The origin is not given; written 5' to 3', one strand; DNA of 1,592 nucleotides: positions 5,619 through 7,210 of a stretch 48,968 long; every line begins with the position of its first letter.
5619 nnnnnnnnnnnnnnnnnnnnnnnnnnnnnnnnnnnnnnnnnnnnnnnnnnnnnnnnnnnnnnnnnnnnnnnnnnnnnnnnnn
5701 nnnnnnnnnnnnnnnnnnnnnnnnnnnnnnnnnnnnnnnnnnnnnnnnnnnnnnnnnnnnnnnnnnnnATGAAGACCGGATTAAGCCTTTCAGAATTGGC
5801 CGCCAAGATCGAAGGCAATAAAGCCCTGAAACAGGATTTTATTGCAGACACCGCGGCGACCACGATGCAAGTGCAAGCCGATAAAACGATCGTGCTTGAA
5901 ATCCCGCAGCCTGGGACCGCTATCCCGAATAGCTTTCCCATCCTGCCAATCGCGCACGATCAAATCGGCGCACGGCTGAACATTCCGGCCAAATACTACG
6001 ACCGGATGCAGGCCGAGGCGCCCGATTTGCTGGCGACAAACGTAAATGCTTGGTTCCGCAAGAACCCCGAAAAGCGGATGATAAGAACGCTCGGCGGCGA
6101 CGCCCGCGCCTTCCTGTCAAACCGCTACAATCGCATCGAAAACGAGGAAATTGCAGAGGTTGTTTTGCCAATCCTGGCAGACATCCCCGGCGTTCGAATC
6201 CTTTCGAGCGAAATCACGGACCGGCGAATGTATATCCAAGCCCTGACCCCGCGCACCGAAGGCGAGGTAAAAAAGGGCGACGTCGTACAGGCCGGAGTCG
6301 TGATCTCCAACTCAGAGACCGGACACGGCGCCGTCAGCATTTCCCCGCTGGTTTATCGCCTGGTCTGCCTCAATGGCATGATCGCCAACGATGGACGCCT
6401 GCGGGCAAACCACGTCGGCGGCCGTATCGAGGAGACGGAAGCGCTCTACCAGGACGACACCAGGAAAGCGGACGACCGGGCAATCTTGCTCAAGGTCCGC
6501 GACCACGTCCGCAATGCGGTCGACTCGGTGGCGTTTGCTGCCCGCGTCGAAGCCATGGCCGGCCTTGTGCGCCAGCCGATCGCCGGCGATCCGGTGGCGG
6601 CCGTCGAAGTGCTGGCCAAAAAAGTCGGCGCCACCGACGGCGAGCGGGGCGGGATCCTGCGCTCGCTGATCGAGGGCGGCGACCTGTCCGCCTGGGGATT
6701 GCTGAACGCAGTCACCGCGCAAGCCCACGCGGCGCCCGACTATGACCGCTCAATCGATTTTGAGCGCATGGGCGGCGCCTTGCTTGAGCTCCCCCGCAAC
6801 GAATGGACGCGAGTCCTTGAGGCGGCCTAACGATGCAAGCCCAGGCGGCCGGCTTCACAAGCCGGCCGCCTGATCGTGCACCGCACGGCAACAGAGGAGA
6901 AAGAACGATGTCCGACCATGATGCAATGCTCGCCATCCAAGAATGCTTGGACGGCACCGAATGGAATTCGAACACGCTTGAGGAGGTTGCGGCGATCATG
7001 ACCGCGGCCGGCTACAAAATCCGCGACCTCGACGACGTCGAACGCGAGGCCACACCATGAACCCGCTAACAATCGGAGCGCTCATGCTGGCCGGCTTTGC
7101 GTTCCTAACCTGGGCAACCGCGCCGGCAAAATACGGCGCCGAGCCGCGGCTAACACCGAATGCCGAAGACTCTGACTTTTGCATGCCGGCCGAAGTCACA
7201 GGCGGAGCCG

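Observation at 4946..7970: Six-copy two-hairpin cassette preceding every independent cistron of the early operon, with compensatory changes and mutually exclusive helices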

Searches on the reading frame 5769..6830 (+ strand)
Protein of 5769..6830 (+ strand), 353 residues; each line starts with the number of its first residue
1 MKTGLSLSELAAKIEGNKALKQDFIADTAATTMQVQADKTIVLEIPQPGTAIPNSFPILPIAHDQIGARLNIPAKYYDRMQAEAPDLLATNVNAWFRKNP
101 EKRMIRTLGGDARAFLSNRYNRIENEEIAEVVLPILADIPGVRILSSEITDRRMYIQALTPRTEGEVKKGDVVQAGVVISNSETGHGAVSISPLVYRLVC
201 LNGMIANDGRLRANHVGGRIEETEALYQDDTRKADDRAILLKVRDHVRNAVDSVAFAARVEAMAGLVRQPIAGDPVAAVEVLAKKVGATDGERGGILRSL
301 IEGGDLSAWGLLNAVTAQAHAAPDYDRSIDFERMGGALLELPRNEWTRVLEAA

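Call 14: search_protein_families(library=pfam, proteins=[window:5769-6830:+], max_evalue=0.01)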
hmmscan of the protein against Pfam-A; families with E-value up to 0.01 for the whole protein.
window:5769-6830:+ (353 aa): 1 family
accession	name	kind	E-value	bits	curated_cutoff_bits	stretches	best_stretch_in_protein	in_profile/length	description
PF06067.16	DUF932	-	2.9e-09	37.5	23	1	116-216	5-108/227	Domain of unknown function (DUF932)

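Call 18: search_dna_similar(query=window:5769-6830:+, collection=phages, mode=protein, max_rows=25)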
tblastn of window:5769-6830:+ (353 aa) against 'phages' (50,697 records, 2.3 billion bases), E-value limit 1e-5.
Records with a match: 245; places in all: 245; records where one place covers at least 80% of the query: 14.
Best place of each record, by identity: <60% 245.
By first word of the organism name: Mycobacterium 217; Gordonia 8; Arthrobacter 6; Bacteriophage 4; Bacillus 2; Croceibacter 2; Rhodococcus 2; Faecalibacterium 1; Pelagibacter 1; Pseudanabaena 1; and 1 more.
By host as written in the record: Mycobacterium smegmatis mc2 155 161; Mycobacterium smegmatis mc#155 30; - 8; Mycobacterium sp. 7; Arthrobacter sp. ATCC 21022 5; Gordonia terrae 3612 5; Mycobacterium smegmatis mc2155 4; Mycobacterium smegmatius mc2 155 3; and 16 more.
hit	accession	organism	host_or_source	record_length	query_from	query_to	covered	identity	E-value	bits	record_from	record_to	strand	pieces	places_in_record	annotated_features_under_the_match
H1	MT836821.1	Bacteriophage sp.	human fecal samples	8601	1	353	100%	44.3%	1e-90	302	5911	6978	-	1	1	record has no annotation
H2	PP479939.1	Faecalibacterium phage Roos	Faecalibacterium sp. FM8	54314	1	341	97%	45.3%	2e-81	275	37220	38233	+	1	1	hypothetical protein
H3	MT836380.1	Bacteriophage sp.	human fecal samples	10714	1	353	100%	43.3%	3e-89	298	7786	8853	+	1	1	record has no annotation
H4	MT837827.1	Bacteriophage sp.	human fecal samples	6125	1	346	98%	39.4%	3e-71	246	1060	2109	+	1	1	record has no annotation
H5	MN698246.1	Pelagibacter phage HTVC112P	Candidatus Pelagibacter sp. HTCC7211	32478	1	339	96%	31.0%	5e-34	138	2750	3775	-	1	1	hypothetical protein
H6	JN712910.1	Bacillus phage BCD7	Bacillus cereus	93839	21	340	91%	29.2%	1e-25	114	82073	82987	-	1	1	hypothetical protein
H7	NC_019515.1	Bacillus phage BCD7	Bacillus cereus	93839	21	340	91%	29.2%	1e-25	114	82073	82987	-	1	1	hypothetical protein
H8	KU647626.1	Arthrobacter phage KellEzio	Arthrobacter sp. ATCC 21022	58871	61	341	80%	31.2%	5e-29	124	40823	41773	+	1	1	64: hypothetical protein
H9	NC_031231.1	Arthrobacter phage KellEzio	Arthrobacter sp. ATCC 21022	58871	61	341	80%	31.2%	5e-29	124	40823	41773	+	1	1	64: hypothetical protein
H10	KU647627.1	Arthrobacter phage Kitkat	Arthrobacter sp. ATCC 21022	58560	61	341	80%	31.2%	5e-29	124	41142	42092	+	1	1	66: hypothetical protein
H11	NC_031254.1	Arthrobacter phage Kitkat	Arthrobacter sp. ATCC 21022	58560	61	341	80%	31.2%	5e-29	124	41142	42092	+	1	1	66: hypothetical protein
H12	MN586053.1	Arthrobacter phage BeatusComedenti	Arthrobacter sp. ATCC 21022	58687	61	341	80%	31.2%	5e-29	124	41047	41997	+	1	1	65: hypothetical protein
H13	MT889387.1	Arthrobacter phage DanielleIgnace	Arthrobacter sp. 68b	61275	66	338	77%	31.9%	9e-30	126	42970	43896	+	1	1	66: hypothetical protein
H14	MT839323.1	Bacteriophage sp.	human fecal samples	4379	150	342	55%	43.6%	6e-42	161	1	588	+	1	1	record has no annotation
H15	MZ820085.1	Mycobacterium phage ScoobyDoobyDoo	Mycobacterium smegmatis mc2 155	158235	7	341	95%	25.0%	5e-23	106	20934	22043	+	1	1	59: hypothetical protein | 60: HNH endonuclease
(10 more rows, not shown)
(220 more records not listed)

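Call 22: find_homologous_proteins(query=window:5769-6830:+, max_evalue=1e-20)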
Query window:5769-6830:+ (353 aa): 4410 proteins with E <= 1e-20 among 8000 candidates; the best 120 are listed.
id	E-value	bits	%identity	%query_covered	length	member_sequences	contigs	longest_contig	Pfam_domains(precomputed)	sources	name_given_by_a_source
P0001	9.9e-206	701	100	91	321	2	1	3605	PF06067.17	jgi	jgi:hypothetical protein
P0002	3.1e-202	689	90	100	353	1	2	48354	PF06067.17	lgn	-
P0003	9.7e-200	681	87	100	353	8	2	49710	PF06067.17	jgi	jgi:hypothetical protein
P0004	3.7e-194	663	84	100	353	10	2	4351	PF06067.17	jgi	jgi:hypothetical protein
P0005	1.5e-193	661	86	100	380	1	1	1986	PF06067.17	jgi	jgi:hypothetical protein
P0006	3.3e-189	646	83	100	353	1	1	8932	PF06067.17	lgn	-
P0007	8.8e-188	642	84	100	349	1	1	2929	PF06067.17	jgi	jgi:hypothetical protein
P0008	5.9e-187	639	82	100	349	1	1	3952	PF06067.17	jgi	jgi:Domain of unknown function (DUF932)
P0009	1.4e-184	631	83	100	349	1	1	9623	PF06067.17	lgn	-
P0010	2.4e-183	627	82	100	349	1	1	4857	PF06067.17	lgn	-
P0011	2.9e-183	627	80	100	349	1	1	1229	PF06067.17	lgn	-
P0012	3.8e-183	626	82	100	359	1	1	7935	PF06067.17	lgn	-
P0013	3.5e-182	623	82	100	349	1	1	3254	PF06067.17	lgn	-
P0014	2.0e-179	614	81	100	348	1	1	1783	PF06067.17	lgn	-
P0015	5.1e-178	610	78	100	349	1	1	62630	PF06067.17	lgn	-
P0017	9.3e-178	609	79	100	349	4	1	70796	PF06067.17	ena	-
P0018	4.3e-176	603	79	100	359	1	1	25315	PF06067.17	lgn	-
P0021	6.7e-172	589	76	100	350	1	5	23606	PF06067.17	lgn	-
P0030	1.9e-157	542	72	100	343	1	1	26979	PF06067.17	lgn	-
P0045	1.9e-148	512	66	100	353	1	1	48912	PF06067.17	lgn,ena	-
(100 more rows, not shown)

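Call 24: find_encoding_contigs(protein=P0002, flank=6000, max_places=3)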
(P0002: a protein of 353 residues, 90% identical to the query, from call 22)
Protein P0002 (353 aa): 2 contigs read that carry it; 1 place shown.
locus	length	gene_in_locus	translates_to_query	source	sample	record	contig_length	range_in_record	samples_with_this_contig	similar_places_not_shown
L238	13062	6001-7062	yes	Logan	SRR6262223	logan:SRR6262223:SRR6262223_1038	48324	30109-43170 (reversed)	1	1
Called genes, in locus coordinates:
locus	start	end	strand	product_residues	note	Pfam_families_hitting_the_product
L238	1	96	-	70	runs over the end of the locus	-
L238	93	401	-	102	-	-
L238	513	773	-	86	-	-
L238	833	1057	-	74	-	-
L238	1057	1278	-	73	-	-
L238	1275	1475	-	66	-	-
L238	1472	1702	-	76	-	-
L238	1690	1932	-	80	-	-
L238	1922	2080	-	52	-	-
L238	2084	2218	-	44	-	-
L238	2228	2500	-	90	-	-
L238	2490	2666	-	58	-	-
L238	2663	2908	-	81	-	-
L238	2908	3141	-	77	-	-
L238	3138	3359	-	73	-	PF24729:Acb2_Tad1_hairpin (weak)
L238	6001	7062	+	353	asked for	PF06067:DUF932 (weak)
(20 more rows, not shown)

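Call 25: find_encoding_contigs(protein=P0003, flank=6000, max_places=3)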
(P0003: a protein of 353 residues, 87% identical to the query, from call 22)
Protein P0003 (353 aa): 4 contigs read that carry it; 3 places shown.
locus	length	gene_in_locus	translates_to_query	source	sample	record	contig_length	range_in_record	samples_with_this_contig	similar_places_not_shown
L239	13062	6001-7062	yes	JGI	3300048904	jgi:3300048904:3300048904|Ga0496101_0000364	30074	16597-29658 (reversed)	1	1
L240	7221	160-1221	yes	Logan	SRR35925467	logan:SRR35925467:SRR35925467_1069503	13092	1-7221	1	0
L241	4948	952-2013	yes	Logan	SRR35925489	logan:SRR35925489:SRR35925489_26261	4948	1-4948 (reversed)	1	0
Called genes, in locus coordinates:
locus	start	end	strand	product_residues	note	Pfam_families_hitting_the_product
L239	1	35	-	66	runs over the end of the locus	-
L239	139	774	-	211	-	-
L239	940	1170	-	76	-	PF24729:Acb2_Tad1_hairpin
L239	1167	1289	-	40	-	-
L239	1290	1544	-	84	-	-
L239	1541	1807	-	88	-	-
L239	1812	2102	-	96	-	-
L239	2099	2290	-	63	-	-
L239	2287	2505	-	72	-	-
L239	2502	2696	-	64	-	-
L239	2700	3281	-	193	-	-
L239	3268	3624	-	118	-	-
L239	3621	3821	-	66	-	-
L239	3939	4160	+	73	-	-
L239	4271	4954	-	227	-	PF20901:Sf6_terminase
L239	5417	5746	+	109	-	-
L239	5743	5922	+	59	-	-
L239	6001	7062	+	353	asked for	PF06067:DUF932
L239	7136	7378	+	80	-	-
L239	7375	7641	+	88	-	-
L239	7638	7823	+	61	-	-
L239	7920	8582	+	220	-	-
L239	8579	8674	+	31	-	-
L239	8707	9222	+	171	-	-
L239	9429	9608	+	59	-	-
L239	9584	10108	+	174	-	PF00565:SNase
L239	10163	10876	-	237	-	-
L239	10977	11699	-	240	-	-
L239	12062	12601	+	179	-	-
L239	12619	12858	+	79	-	-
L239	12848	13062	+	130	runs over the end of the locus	PF24746:DUF7694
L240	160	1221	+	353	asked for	PF06067:DUF932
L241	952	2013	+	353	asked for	PF06067:DUF932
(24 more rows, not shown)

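Call 27: find_encoding_contigs(protein=P0015, flank=7000, max_places=2)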
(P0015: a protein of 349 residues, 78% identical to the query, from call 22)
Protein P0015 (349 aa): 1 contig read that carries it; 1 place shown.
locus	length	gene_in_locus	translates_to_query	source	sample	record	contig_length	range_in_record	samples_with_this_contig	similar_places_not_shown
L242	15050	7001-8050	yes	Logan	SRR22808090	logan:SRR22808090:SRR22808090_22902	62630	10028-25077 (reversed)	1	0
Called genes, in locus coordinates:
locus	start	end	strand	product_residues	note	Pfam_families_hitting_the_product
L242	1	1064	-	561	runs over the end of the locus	-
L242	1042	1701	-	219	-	-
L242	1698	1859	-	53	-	-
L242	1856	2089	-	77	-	-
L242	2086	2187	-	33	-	-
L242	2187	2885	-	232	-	PF04055:Radical_SAM (weak)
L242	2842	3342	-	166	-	PF01242:PTPS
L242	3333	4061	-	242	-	PF01227:GTP_cyclohydroI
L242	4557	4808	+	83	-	-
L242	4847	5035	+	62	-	-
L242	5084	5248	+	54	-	-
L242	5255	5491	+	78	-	-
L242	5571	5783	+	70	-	-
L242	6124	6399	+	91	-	-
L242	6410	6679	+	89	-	-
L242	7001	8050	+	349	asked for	PF06067:DUF932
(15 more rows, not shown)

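Call 28: find_encoding_contigs(protein=P0017, flank=7000, max_places=2)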
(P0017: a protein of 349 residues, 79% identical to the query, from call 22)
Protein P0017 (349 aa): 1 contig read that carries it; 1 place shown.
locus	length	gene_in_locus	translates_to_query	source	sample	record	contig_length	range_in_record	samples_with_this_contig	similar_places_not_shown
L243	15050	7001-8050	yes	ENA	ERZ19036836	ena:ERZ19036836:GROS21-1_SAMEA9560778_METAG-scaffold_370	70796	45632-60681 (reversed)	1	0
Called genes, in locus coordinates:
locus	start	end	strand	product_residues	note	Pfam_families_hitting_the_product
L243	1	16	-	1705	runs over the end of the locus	PF06381:Phage_portal_3, PF23474:Acb1, PF00293:NUDIX, PF03496:ADPrib_exo_Tox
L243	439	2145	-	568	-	-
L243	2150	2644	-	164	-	-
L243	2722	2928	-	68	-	-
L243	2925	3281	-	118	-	-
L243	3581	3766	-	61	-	-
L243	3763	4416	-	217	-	PF00226:DnaJ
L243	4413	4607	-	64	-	-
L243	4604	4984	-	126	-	-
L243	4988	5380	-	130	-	-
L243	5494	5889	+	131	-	-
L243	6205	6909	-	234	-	PF13489:Methyltransf_23 (weak), PF08241:Methyltransf_11, PF08242:Methyltransf_12 (weak), PF13649:Methyltransf_25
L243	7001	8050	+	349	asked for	PF06067:DUF932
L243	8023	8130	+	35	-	-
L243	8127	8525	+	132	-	-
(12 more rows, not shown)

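Call 29: find_encoding_contigs(protein=P0030, flank=7000, max_places=2)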
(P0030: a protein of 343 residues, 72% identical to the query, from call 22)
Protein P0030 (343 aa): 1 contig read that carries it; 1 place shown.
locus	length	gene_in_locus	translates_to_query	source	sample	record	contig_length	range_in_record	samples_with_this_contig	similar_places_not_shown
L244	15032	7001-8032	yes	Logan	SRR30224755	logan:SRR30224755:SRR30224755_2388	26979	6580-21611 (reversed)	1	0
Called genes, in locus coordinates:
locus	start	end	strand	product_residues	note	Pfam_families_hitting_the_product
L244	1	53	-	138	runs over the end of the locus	PF20134:DUF6524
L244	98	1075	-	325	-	-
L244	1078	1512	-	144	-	-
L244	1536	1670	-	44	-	-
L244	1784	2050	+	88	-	PF15943:YdaS_toxin, PF14549:P22_Cro (weak)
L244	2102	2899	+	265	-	-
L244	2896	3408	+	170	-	PF05866:RusA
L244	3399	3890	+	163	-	PF13392:HNH_3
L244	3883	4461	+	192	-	-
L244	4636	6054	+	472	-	PF00772:DnaB, PF03796:DnaB_C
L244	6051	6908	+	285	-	PF07120:DUF1376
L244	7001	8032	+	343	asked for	PF06067:DUF932 (weak)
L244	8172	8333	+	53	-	-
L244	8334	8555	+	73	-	-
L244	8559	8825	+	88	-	-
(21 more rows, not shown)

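Call 30: find_encoding_contigs(protein=P0045, flank=7000, max_places=2)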
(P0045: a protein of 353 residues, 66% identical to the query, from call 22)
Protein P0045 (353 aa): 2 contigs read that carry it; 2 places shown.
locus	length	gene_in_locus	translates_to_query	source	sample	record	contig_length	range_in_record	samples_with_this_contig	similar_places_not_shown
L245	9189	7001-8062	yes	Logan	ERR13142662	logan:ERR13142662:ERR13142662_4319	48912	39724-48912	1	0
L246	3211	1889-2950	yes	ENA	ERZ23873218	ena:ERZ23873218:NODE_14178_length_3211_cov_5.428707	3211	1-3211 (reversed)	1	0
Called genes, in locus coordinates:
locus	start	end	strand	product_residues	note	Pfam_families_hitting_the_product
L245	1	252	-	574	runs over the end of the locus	PF01935:DUF87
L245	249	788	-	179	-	-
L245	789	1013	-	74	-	-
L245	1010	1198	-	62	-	-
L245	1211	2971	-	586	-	PF00772:DnaB, PF13481:AAA_25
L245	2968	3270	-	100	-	-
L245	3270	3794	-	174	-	-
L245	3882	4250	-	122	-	-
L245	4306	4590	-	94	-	-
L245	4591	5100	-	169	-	-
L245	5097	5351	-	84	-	-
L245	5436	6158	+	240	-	-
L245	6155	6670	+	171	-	-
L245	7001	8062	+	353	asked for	PF06067:DUF932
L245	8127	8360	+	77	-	-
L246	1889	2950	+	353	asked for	PF06067:DUF932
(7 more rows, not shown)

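Call 34: find_encoding_contigs(protein=P0006, flank=7000, max_places=2)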
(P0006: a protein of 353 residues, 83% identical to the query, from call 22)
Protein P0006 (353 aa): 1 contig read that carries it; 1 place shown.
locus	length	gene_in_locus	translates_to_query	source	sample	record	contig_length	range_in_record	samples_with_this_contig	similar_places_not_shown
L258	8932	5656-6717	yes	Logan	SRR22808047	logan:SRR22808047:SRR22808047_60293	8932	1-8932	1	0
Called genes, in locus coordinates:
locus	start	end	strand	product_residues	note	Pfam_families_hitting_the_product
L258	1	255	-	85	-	?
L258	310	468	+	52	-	-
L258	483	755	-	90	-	-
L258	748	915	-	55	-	-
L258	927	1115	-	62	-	-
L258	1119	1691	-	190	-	-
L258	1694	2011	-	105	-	-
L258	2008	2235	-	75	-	-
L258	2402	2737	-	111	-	-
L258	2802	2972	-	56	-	-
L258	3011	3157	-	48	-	-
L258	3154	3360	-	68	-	-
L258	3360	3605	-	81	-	-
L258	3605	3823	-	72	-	PF24729:Acb2_Tad1_hairpin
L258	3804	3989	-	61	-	-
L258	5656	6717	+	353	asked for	PF06067:DUF932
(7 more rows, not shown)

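Call 35: find_encoding_contigs(protein=P0009, flank=7000, max_places=2)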
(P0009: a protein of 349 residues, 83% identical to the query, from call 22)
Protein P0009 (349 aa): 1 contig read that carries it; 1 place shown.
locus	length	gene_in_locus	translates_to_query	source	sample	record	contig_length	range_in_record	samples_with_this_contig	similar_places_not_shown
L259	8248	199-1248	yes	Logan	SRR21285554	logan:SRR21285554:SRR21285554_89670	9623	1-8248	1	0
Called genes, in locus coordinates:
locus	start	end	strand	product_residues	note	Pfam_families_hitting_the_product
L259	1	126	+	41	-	?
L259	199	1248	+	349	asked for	PF06067:DUF932 (weak)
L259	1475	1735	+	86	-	-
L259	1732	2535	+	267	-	-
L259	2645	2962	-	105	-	-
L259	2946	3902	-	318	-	PF20691:TAGT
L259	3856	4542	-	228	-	PF02195:ParB_N (faint)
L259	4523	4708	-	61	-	-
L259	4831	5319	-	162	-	-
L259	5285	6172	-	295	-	-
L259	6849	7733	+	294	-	-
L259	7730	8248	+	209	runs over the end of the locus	-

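Call 36: find_encoding_contigs(protein=P0018, flank=7000, max_places=2)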
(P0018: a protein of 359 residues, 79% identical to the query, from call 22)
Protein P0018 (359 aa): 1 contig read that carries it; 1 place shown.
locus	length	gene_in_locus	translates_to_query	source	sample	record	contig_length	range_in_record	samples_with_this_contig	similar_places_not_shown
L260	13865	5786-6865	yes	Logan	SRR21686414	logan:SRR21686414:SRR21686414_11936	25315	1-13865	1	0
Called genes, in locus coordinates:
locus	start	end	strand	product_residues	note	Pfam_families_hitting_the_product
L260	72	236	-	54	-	-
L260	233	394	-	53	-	-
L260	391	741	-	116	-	-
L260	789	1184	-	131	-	-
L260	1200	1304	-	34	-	-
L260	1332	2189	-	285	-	-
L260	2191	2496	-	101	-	-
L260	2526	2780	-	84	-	-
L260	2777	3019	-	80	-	-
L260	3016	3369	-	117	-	-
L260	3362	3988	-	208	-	-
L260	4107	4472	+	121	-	-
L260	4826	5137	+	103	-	-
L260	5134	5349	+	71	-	-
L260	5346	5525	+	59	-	-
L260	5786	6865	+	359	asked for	PF06067:DUF932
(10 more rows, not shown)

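Call 37: find_encoding_contigs(protein=P0021, flank=7000, max_places=3)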
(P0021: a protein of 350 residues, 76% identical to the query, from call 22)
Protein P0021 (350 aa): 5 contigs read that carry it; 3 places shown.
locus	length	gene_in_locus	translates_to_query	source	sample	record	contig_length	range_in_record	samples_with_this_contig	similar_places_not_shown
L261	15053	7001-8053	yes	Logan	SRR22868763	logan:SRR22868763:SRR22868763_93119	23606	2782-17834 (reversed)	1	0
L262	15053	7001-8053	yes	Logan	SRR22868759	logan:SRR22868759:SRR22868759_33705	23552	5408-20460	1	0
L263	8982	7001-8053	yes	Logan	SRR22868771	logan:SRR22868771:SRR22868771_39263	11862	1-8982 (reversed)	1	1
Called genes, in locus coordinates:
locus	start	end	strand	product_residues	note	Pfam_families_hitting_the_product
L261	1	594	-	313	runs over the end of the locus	-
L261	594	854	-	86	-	-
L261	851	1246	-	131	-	-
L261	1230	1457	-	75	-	-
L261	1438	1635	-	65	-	-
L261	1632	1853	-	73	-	-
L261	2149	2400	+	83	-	-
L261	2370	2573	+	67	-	-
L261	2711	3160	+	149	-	-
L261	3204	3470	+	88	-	-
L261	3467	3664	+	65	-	-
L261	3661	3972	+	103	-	-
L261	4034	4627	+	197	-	-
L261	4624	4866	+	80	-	-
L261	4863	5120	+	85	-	-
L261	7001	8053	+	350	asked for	PF06067:DUF932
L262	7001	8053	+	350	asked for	PF06067:DUF932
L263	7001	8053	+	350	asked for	PF06067:DUF932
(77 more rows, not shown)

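Call 59: search_protein_families(library=phrogs, proteins=[window:5769-6830:+], max_evalue=0.01)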
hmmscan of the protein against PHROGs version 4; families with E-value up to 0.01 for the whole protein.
window:5769-6830:+ (353 aa): 2 families
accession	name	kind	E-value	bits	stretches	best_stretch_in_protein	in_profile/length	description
phrog_1362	-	unknown function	8e-54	184.2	1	7-341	12-385/391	-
phrog_1221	-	unknown function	4.2e-07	30.4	1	109-213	96-200/355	-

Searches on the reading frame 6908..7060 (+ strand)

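Call 14: search_protein_families(library=pfam, proteins=[window:6908-7060:+], max_evalue=0.01)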
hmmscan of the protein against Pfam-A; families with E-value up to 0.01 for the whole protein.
window:6908-7060:+ (50 aa): 0 families

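Call 59: search_protein_families(library=phrogs, proteins=[window:6908-7060:+], max_evalue=0.01)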
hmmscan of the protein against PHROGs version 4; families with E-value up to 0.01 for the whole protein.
window:6908-7060:+ (50 aa): 1 family
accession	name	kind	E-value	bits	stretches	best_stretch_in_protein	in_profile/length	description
phrog_15104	-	unknown function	1.3e-10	41.8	1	1-41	1-41/42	-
